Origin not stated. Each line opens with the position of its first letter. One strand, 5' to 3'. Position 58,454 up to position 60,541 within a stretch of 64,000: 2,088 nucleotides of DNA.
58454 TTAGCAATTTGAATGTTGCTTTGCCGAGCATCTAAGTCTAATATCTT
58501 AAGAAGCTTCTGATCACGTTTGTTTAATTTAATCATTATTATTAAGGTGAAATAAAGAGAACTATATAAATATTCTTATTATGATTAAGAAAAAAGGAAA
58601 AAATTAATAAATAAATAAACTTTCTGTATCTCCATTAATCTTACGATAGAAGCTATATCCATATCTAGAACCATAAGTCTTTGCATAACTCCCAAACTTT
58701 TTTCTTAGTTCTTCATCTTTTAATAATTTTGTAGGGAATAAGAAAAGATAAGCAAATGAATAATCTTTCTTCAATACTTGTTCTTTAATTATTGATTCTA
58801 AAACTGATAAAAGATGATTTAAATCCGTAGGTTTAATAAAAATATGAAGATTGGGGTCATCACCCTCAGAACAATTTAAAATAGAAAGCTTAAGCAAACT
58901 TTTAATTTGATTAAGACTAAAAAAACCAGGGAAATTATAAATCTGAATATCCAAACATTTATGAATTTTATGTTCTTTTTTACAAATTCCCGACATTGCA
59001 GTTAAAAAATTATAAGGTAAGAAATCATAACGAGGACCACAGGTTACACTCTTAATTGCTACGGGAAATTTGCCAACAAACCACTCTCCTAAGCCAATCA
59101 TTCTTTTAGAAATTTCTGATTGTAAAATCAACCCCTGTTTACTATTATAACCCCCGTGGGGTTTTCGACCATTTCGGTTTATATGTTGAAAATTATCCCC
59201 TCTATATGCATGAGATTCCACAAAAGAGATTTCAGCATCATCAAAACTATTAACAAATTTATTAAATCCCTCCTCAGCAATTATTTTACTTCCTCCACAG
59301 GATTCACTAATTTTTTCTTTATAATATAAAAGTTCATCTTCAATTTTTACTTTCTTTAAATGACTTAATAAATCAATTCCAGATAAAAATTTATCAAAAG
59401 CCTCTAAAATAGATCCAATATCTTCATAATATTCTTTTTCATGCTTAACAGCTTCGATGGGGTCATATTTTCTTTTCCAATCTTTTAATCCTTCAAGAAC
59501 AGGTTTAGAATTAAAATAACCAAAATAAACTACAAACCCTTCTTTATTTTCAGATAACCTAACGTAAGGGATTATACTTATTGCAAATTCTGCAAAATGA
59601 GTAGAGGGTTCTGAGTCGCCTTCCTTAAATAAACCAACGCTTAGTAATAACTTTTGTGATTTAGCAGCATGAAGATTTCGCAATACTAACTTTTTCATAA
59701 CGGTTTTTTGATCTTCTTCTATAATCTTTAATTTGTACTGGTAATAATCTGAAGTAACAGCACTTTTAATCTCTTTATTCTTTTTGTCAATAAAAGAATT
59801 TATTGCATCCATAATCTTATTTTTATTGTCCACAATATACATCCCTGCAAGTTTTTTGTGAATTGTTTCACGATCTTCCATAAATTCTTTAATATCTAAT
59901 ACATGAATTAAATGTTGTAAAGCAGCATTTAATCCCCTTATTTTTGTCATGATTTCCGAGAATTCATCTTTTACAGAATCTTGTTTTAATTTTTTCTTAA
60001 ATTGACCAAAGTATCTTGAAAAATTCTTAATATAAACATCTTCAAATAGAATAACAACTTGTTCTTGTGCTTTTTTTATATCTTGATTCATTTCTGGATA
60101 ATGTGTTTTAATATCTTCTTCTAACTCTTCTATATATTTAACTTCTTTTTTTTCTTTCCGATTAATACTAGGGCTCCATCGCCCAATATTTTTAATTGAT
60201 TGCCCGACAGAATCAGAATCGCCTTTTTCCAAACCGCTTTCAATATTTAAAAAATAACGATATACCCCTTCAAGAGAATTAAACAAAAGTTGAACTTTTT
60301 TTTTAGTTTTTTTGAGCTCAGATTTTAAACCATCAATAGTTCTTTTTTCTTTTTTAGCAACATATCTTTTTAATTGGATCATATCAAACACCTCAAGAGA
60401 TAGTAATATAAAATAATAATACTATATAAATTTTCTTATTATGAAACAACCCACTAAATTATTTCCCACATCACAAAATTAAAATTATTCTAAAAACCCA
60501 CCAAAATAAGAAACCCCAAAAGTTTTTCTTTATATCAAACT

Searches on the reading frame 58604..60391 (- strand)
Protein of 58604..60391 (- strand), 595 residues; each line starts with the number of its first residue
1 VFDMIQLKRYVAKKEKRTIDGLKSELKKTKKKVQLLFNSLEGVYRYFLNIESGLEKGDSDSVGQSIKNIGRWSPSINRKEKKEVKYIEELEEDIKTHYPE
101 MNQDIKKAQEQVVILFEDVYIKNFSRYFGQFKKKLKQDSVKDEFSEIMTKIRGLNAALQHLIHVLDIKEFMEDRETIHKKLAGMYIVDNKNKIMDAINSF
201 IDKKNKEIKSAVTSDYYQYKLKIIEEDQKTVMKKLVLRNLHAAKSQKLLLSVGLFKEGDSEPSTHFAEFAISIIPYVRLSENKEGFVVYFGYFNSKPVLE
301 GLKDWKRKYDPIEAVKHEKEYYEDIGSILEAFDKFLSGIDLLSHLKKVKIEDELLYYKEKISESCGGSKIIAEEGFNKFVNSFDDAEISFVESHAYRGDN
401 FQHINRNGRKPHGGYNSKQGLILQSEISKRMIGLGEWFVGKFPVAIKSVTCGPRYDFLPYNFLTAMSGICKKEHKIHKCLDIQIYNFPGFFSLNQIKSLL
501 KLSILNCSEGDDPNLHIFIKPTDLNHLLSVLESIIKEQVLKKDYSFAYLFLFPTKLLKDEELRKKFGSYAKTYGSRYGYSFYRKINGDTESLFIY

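Call 26: search_protein_families(library=pfam, proteins=[L006:9519-10655:+, L005:6258-6596:+, L005:10375-10746:+, window:58604-60391:-], max_evalue=0.1)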
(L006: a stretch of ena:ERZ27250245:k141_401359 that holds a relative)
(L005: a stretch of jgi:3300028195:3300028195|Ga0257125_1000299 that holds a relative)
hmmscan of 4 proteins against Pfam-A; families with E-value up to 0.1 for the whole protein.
L006:9519-10655:+ (378 aa): 0 families

L005:6258-6596:+ (112 aa): 1 family
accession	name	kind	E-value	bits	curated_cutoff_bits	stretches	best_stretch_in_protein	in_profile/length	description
PF02674.22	Colicin_V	-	0.025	15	29.3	1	47-110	25-87/144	Colicin V production protein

L005:10375-10746:+ (123 aa): 0 families

window:58604-60391:- (595 aa): 3 families
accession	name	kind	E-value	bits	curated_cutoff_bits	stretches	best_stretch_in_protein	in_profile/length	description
PF01877.22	RNA_binding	-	0.0053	17.5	26.9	1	187-247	11-72/120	RNA binding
PF13012.11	MitMem_reg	-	0.013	15.8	26.6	0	16-92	17-83/113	Maintenance of mitochondrial structure and function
PF07195.17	FliD_C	-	0.024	14.5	25.4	0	22-109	143-235/236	Flagellar hook-associated protein 2 C-terminus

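Call 52: search_protein_families(library=padloc, proteins=[window:58604-60391:-], max_evalue=0.1)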
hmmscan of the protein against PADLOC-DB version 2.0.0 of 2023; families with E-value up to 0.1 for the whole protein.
window:58604-60391:- (595 aa): 0 families

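Call 56: search_protein_families(library=pfam, proteins=[L005:10129-10353:+, L005:7358-7657:+, L005:6100-6261:+, L005:2001-2933:-, L005:3221-3673:-, L005:10755-11195:-], max_evalue=0.1)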
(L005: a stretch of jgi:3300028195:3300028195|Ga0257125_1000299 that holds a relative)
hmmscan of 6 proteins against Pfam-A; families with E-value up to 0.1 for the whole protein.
L005:10129-10353:+ (74 aa): 0 families

L005:7358-7657:+ (99 aa): 0 families

L005:6100-6261:+ (53 aa): 1 family
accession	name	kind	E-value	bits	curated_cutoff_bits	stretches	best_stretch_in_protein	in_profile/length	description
PF23399.1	LTI65_PGEED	-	0.0043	17.2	27.3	1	2-12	5-15/31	LTI65/LTI78 PGEED repeat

L005:2001-2933:- (310 aa): 1 family
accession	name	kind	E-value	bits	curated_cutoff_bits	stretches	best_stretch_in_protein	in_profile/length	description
PF07737.17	ATLF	-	0.0044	17.2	27.4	1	52-123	13-88/193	Anthrax toxin lethal factor, N- and C-terminal domain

L005:3221-3673:- (150 aa): 0 families

L005:10755-11195:- (146 aa): 12 families
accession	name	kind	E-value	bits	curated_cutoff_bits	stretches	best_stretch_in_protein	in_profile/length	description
PF10241.14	KxDL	-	0.0016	19.1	27.2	0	45-120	6-77/86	Uncharacterized conserved protein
PF00170.26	bZIP_1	-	0.0018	18.7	27.6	1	87-119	29-61/64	bZIP transcription factor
PF04108.17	ATG17_like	-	0.0029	17.6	43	1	7-115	47-154/355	Autophagy protein ATG17-like domain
PF20663.3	COG4_N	-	0.0073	16.8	27.3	1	61-120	8-65/107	Conserved oligomeric Golgi complex subunit 4, N-terminal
PF13851.11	GAS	-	0.012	15.5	32.3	1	70-118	27-74/200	Growth-arrest specific micro-tubule binding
PF08702.15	Fib_alpha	-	0.015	15.9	29.9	1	26-121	28-125/143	Fibrinogen alpha/beta chain family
PF20975.2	DGCcoil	-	0.038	13.6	26.7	1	66-122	77-135/359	DGC-associated coil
PF12325.13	TMF_TATA_bd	-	0.049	14.2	29.1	0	77-113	5-41/115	TATA element modulatory factor 1 TATA binding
PF23005.1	DUF7032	-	0.055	13.7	27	0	23-77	19-76/115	Domain of unknown function (DUF7032)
PF05478.16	Prominin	-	0.059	11.9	34.3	1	59-121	645-707/799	Prominin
PF07716.20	bZIP_2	-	0.084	13.4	22.3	1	83-110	24-51/54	Basic region leucine zipper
PF05388.16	Carbpep_Y_N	-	0.092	13.5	25.8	0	55-108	38-88/127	Carboxypeptidase Y pro-peptide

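Call 93: list_cluster_members(proteins=[window:58604-60382:-, window:60622-61287:+, window:53744-54454:-])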
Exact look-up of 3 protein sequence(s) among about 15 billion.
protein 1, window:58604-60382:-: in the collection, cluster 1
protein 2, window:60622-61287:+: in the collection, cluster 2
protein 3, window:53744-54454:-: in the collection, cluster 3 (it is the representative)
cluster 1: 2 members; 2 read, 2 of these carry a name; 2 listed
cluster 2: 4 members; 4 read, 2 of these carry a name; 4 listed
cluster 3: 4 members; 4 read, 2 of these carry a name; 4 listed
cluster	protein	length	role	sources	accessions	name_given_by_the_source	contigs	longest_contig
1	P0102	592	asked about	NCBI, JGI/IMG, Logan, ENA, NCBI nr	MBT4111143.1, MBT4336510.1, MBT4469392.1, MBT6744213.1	hypothetical protein HOE37_04760 [Candidatus Woesearchaeota archaeon] | hypothetical protein | hypothetical protein [Candidatus Woesearchaeota archaeon]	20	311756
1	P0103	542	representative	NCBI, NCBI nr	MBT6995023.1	hypothetical protein HN953_00155 [Candidatus Woesearchaeota archaeon] | hypothetical protein [Candidatus Woesearchaeota archaeon]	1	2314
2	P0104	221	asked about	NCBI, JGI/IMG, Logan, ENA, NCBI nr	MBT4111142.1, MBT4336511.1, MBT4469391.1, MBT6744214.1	hypothetical protein HOE37_04755 [Candidatus Woesearchaeota archaeon] | hypothetical protein | hypothetical protein [Candidatus Woesearchaeota archaeon]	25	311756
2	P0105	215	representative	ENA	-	-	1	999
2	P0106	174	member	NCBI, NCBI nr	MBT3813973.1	hypothetical protein HOG07_00890 [Candidatus Woesearchaeota archaeon] | hypothetical protein [Candidatus Woesearchaeota archaeon]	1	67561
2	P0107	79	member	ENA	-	-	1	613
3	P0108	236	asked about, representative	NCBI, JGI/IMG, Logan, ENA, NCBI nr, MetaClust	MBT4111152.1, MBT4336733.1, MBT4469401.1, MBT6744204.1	hypothetical protein HOE37_04805 [Candidatus Woesearchaeota archaeon] | uridylate kinase | hypothetical protein [Candidatus Woesearchaeota archaeon]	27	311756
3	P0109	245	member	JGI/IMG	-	uridylate kinase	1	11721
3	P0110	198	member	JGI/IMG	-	-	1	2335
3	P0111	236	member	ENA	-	-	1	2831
